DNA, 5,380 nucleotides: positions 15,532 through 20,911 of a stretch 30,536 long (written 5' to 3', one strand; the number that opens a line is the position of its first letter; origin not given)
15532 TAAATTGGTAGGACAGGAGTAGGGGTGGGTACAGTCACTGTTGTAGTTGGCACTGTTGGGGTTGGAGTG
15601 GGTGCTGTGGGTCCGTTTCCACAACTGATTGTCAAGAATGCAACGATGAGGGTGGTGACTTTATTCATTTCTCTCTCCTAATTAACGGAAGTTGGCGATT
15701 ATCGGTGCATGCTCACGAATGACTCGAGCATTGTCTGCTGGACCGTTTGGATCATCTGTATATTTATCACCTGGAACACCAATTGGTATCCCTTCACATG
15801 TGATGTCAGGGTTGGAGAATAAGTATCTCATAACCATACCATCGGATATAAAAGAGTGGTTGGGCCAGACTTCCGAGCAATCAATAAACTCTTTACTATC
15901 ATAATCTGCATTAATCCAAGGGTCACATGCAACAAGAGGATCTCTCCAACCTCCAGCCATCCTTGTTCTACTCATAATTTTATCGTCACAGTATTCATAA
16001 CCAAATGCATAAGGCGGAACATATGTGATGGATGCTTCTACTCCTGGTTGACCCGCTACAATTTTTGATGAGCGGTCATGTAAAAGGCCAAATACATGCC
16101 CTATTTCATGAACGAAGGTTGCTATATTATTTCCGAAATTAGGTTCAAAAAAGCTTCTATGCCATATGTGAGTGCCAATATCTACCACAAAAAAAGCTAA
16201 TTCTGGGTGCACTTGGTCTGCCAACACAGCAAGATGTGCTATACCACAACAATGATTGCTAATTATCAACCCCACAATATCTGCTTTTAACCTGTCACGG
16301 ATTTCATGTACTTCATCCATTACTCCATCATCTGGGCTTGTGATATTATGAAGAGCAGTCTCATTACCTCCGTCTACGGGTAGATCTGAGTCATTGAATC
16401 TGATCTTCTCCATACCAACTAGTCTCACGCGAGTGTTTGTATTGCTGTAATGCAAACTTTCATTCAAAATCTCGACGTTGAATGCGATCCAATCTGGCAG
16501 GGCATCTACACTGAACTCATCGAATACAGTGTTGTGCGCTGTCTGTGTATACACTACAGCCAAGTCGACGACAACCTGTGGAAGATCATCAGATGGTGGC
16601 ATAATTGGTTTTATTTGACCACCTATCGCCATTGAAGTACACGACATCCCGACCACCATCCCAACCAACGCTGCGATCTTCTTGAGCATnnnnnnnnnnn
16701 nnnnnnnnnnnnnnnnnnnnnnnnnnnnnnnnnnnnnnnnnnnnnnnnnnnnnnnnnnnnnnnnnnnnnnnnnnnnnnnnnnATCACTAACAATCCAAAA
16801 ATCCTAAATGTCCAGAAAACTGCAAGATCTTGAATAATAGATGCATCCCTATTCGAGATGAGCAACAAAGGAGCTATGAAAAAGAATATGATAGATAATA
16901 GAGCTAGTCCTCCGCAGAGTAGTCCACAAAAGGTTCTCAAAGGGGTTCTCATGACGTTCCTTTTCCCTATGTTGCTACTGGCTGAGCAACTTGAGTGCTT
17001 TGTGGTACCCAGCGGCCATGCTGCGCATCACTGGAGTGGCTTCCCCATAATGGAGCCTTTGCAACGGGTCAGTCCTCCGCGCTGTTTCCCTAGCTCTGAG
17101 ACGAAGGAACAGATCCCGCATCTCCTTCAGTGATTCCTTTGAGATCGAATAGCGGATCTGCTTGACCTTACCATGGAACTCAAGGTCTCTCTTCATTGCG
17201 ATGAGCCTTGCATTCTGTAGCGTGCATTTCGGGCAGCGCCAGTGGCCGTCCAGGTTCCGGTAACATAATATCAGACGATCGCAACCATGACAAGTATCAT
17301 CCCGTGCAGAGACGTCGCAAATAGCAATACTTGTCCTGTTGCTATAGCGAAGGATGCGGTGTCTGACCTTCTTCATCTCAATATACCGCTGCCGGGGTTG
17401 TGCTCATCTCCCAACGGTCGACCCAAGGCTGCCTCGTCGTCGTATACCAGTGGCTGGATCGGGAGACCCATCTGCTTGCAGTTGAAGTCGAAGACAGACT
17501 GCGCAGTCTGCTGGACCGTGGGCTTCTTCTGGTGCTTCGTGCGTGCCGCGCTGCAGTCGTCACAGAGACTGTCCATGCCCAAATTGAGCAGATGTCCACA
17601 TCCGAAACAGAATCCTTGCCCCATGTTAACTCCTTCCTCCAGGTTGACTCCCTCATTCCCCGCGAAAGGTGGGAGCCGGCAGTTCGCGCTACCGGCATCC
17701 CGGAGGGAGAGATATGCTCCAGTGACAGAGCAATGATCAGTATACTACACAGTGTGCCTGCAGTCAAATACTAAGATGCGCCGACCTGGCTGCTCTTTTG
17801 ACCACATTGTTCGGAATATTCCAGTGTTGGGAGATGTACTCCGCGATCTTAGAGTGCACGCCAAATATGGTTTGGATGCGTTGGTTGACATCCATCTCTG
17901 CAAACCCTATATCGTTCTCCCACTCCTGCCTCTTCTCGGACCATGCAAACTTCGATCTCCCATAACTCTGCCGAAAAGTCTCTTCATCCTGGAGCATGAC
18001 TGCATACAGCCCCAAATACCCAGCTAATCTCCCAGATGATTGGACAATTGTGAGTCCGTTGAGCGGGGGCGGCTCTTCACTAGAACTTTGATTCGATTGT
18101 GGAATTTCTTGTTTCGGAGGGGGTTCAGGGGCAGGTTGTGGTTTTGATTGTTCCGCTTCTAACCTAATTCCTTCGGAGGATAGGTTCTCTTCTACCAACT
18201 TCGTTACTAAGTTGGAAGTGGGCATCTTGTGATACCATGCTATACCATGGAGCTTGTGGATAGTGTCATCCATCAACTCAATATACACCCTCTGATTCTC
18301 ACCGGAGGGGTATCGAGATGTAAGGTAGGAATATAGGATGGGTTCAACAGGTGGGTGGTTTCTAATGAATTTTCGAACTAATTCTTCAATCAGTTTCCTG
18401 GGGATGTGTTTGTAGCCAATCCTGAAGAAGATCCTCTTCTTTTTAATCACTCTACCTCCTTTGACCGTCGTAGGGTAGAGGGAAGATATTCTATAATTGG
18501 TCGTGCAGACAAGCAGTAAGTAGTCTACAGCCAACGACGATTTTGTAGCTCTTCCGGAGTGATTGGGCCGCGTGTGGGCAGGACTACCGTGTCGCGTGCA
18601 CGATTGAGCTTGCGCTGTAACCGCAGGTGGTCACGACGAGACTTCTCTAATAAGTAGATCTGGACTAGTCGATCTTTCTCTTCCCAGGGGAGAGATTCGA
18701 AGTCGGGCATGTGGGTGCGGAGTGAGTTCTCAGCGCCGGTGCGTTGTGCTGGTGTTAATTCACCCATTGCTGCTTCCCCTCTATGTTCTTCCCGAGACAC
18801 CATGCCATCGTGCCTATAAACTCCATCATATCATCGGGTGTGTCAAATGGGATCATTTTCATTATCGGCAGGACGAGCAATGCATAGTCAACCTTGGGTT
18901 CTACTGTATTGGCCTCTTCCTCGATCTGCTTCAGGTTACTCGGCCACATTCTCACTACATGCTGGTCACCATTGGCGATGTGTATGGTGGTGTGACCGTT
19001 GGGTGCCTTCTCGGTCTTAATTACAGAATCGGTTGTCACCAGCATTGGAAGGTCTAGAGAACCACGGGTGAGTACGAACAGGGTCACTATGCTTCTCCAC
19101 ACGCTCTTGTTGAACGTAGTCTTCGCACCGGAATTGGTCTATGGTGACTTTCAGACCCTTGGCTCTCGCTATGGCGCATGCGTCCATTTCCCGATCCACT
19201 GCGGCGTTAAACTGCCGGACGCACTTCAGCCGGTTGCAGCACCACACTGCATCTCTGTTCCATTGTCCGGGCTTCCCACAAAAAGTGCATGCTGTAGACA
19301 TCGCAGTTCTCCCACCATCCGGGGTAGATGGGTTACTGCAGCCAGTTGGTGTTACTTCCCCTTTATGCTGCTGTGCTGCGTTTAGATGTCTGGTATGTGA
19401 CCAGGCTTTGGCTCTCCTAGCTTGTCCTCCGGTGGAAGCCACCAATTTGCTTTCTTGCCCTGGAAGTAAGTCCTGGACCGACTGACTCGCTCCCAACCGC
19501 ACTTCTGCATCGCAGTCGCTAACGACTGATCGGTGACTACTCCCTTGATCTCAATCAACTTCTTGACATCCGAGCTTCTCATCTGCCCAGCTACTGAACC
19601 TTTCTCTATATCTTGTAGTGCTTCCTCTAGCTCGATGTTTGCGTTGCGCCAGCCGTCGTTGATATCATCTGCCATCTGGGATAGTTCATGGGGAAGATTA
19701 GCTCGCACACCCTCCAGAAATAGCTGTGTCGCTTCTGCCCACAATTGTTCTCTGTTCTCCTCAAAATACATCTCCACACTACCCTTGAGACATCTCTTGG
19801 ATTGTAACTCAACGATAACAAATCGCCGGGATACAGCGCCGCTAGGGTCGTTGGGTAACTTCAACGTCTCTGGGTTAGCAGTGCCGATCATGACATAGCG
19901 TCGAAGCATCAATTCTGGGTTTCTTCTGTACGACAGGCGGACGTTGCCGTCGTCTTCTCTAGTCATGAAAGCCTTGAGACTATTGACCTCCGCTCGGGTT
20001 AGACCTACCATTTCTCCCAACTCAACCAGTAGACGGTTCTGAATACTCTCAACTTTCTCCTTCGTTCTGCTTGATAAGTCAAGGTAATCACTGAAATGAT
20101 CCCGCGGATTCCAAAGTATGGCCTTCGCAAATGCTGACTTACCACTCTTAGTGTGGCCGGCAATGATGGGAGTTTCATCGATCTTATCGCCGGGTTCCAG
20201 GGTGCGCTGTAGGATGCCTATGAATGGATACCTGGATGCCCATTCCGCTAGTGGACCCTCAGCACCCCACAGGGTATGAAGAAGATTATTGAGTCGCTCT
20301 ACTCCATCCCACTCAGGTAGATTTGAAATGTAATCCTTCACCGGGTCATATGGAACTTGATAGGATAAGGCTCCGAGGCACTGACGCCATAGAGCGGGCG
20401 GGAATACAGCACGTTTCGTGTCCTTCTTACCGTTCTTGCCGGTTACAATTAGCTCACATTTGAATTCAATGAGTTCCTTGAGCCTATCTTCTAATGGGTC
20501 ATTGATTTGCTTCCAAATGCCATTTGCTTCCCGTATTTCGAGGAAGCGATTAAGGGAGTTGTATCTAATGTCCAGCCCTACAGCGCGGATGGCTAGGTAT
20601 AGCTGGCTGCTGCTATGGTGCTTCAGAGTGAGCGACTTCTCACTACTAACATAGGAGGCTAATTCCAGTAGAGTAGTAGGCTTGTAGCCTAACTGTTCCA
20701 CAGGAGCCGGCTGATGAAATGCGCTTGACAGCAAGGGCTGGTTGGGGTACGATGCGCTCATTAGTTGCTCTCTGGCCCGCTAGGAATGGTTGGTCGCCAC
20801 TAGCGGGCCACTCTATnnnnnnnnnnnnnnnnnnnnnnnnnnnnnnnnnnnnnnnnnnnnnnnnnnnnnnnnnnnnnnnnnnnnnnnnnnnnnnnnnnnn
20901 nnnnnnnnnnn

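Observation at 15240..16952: AT-rich three-gene island laid out like a lysis cassette, with a metzincin where the endolysin would be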

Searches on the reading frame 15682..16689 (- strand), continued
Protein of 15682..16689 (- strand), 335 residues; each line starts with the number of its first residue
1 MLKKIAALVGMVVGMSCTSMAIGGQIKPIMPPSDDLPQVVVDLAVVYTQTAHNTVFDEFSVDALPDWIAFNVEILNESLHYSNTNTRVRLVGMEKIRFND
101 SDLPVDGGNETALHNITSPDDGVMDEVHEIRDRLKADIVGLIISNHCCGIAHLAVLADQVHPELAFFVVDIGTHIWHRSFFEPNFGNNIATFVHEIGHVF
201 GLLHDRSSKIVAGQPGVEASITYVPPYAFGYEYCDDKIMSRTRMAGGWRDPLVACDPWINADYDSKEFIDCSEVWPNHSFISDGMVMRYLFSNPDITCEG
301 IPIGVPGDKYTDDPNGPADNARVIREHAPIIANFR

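Call 85: search_protein_families(library=pfam, proteins=[L084:4730-5218:+, L084:5215-6882:+, L084:6879-7046:+, L084:7012-8253:+, L084:2898-4451:+, L084:2022-2369:+, L084:2359-2931:+, L084:8375-9160:+], max_evalue=0.01)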
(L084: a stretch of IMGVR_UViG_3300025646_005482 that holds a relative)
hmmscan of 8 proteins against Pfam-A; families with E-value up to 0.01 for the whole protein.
L084:4730-5218:+ (162 aa): 1 family
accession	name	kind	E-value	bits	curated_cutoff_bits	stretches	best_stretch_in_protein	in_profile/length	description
PF07486.17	Hydrolase_2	-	1.2e-27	96.9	27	1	40-158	1-100/100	Cell Wall Hydrolase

L084:5215-6882:+ (555 aa): 4 families
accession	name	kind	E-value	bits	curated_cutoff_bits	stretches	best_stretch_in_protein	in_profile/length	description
PF13582.12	Reprolysin_3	-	3.5e-10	40.9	22.4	1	270-395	10-122/123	Metallo-peptidase family M12B Reprolysin-like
PF13688.12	Reprolysin_5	-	1.6e-08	35.4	27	1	248-401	14-163/196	Metallo-peptidase family M12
PF13583.11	Reprolysin_4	-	1.1e-07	32.2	22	1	317-445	84-181/203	Metallo-peptidase family M12B Reprolysin-like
PF07998.17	Peptidase_M54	-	0.0053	17.2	24.4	0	364-396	131-162/194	Peptidase family M54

L084:6879-7046:+ (55 aa): 1 family
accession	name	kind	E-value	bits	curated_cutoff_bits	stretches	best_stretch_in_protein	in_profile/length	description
PF19883.4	DUF6356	-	6.6e-06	26.6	24.4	1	2-49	6-60/64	Family of unknown function (DUF6356)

L084:7012-8253:+ (413 aa): 2 families
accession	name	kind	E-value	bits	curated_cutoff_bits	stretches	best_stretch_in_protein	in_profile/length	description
PF00463.27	ICL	-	8.6e-87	292.3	26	2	2-222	17-250/526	Isocitrate lyase family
PF13714.12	PEP_mutase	-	1e-16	61.7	31.5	1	33-205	2-147/240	Phosphoenolpyruvate phosphomutase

L084:2898-4451:+ (517 aa): 1 family
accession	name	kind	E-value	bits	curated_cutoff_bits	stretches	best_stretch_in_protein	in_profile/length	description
PF16729.10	DUF5067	-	0.0034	17.8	27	1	59-97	51-88/126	Domain of unknown function (DUF5067)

L084:2022-2369:+ (115 aa): 0 families

L084:2359-2931:+ (190 aa): 1 family
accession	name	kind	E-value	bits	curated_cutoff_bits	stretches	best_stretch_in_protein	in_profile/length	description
PF06941.18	NT5C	-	2.4e-08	34.5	24.8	1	5-189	3-175/180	5' nucleotidase, deoxy (Pyrimidine), cytosolic type C protein (NT5C)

L084:8375-9160:+ (261 aa): 1 family
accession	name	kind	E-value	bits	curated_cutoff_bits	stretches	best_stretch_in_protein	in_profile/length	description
PF13759.12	2OG-FeII_Oxy_5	-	6.4e-13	49.4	27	1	139-230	9-101/101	Putative 2OG-Fe(II) oxygenase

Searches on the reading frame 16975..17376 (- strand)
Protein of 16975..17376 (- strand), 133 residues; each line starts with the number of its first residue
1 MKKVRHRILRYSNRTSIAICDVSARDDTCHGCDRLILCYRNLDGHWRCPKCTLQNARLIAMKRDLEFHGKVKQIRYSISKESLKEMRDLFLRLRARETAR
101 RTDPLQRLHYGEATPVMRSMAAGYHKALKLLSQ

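Call 5: search_protein_families(library=pfam, proteins=[window:16975-17376:-], max_evalue=0.1)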
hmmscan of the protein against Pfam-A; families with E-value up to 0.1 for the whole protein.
window:16975-17376:- (133 aa): 2 families
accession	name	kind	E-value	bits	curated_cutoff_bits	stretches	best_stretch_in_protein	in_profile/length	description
PF00641.23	Zn_ribbon_RanBP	-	0.00067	19.3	27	1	43-56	2-15/30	Zn-finger in Ran binding protein and others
PF06945.18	DUF1289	-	0.094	13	27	1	17-35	4-21/47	Protein of unknown function (DUF1289)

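Call 6: search_protein_families(library=phrogs, proteins=[window:16975-17376:-], max_evalue=0.1)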
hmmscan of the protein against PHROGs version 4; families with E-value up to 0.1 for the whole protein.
window:16975-17376:- (133 aa): 0 families

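Call 40: search_protein_families(library=padloc, proteins=[window:16975-17376:-], max_evalue=0.05)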
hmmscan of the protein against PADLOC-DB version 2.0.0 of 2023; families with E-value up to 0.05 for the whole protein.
window:16975-17376:- (133 aa): 0 families

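Call 90: search_solved_structures(query=window:16978-17376:-, max_evalue=1)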
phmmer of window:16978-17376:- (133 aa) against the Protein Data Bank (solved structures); distinct sequences matched with E-value up to 1: 6.
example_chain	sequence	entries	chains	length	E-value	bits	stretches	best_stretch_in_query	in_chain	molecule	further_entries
6i52_C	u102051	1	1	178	0.49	13.8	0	31-57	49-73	Replication factor A protein 1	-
2csz_A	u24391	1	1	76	0.49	13.8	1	10-52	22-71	Synaptotagmin-like protein 4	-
6ml2_A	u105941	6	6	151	0.57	13.6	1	44-73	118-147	Zinc finger and BTB domain-containing protein 24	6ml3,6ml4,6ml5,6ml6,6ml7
6zu5_SBB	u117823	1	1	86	0.67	13.4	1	29-75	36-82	eS27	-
9e6q_Ai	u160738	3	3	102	0.76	13.2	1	16-52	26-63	Large ribosomal subunit protein eL43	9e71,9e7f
5x6t_A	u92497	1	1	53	0.86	13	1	18-52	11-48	Synaptotagmin-like protein 4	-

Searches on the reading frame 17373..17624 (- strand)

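Call 5: search_protein_families(library=pfam, proteins=[window:17373-17624:-], max_evalue=0.1)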
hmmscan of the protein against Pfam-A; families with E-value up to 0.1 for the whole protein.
window:17373-17624:- (83 aa): 1 family
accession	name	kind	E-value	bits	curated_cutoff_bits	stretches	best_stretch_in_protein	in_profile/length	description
PF04400.18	NqrM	-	0.0044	17.2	22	1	9-34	12-36/43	(Na+)-NQR maturation NqrM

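Call 6: search_protein_families(library=phrogs, proteins=[window:17373-17624:-], max_evalue=0.1)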
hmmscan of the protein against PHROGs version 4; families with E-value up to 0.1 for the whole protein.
window:17373-17624:- (83 aa): 0 families

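Call 40: search_protein_families(library=padloc, proteins=[window:17373-17624:-], max_evalue=0.05)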
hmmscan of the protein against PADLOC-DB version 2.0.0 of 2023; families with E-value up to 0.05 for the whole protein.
window:17373-17624:- (83 aa): 0 families

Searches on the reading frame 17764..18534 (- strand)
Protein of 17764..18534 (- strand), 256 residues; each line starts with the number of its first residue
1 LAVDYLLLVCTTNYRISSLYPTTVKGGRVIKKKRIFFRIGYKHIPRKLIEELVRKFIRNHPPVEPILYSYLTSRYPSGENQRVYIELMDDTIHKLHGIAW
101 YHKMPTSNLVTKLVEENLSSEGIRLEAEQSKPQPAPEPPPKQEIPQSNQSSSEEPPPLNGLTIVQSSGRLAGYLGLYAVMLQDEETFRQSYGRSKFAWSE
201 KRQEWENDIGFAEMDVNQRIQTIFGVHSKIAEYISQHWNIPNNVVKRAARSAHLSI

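Call 5: search_protein_families(library=pfam, proteins=[window:17764-18534:-], max_evalue=0.1)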
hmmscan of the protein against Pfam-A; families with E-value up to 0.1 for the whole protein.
window:17764-18534:- (256 aa): 0 families

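Call 6: search_protein_families(library=phrogs, proteins=[window:17764-18534:-], max_evalue=0.1)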
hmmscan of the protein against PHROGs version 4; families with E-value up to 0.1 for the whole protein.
window:17764-18534:- (256 aa): 1 family
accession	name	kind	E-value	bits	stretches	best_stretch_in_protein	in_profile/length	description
phrog_9615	-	unknown function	0.046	13.9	1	49-119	31-99/349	-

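Call 39: search_protein_families(library=ncbifam, proteins=[window:17764-18450:-], max_evalue=0.05)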
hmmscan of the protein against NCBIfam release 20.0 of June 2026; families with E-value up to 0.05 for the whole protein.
window:17764-18450:- (228 aa): 1 family
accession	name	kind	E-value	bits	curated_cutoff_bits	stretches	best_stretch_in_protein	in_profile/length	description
TIGR01688.1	dltC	equivalog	0.022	14.9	52.35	1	191-219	42-70/73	D-alanine--poly(phosphoribitol) ligase subunit 2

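Call 88: search_solved_structures(query=window:17767-18450:-, max_evalue=1)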
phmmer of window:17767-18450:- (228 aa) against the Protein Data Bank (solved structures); distinct sequences matched with E-value up to 1: 4.
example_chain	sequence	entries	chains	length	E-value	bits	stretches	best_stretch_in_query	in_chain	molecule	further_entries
3iqt_A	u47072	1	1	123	0.44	13.2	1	59-93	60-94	Signal transduction histidine-protein kinase barA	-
1dv5_A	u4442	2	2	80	0.78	12.3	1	190-220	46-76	APO-D-ALANYL CARRIER PROTEIN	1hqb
3myf_A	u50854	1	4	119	0.84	12.2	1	60-91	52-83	Sensor protein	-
2h32_A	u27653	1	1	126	0.94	12.1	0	108-181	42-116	Immunoglobulin iota chain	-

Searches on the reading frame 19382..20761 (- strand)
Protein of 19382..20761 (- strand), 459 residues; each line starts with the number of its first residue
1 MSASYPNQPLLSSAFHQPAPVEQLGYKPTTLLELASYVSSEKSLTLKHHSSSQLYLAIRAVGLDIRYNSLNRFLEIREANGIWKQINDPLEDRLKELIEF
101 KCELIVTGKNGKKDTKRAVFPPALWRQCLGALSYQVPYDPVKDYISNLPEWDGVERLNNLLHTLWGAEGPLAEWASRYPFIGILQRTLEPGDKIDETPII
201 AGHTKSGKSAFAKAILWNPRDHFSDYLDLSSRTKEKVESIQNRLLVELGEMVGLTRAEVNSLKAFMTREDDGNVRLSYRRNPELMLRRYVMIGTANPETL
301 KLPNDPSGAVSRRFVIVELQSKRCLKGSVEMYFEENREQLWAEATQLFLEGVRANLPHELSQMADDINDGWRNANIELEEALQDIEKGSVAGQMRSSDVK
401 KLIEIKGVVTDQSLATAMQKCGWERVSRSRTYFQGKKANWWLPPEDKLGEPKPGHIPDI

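Call 8: search_protein_families(library=phrogs, proteins=[window:19382-20761:-], max_evalue=0.01)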
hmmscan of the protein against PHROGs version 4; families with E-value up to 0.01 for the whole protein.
window:19382-20761:- (459 aa): 7 families
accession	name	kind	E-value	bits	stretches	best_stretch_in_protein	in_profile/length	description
phrog_256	-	DNA, RNA and nucleotide metabolism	1.1e-48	167.5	1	64-371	400-687/798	DNA helicase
phrog_1313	-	DNA, RNA and nucleotide metabolism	6e-38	132.1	1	120-400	219-492/568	DNA helicase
phrog_16593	-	DNA, RNA and nucleotide metabolism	1.7e-28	100.4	1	125-378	488-738/823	DNA primase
phrog_15962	-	DNA, RNA and nucleotide metabolism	7.3e-19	68.5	1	136-349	487-697/835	DNA primase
phrog_36873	-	DNA, RNA and nucleotide metabolism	1.5e-13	50.4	1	129-349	481-688/1082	DNA helicase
phrog_4630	-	DNA, RNA and nucleotide metabolism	1.6e-12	47.9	1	145-280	190-330/581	DNA primase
phrog_2249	-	DNA, RNA and nucleotide metabolism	1.3e-09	38.3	1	181-395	511-720/802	DNA primase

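Call 27: find_related_loci(query=window:19382-20761:-, collection=viral_contigs, flank=10000)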
Query window:19382-20761:- (459 aa) in viral_contigs; peptide patterns used: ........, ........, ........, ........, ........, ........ (x = any residue, [..] = any of these).
2 stretches matched a pattern, but none encodes a relative of the query by tblastn (E <= 1e-3).

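Call 50: find_related_loci(query=window:19382-20761:-, collection=metagenome_contigs, flank=10000)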
Query window:19382-20761:- (459 aa) in metagenome_contigs; peptide patterns used: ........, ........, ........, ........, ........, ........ (x = any residue, [..] = any of these).
115 stretches matched a pattern, but none encodes a relative of the query by tblastn (E <= 1e-3).
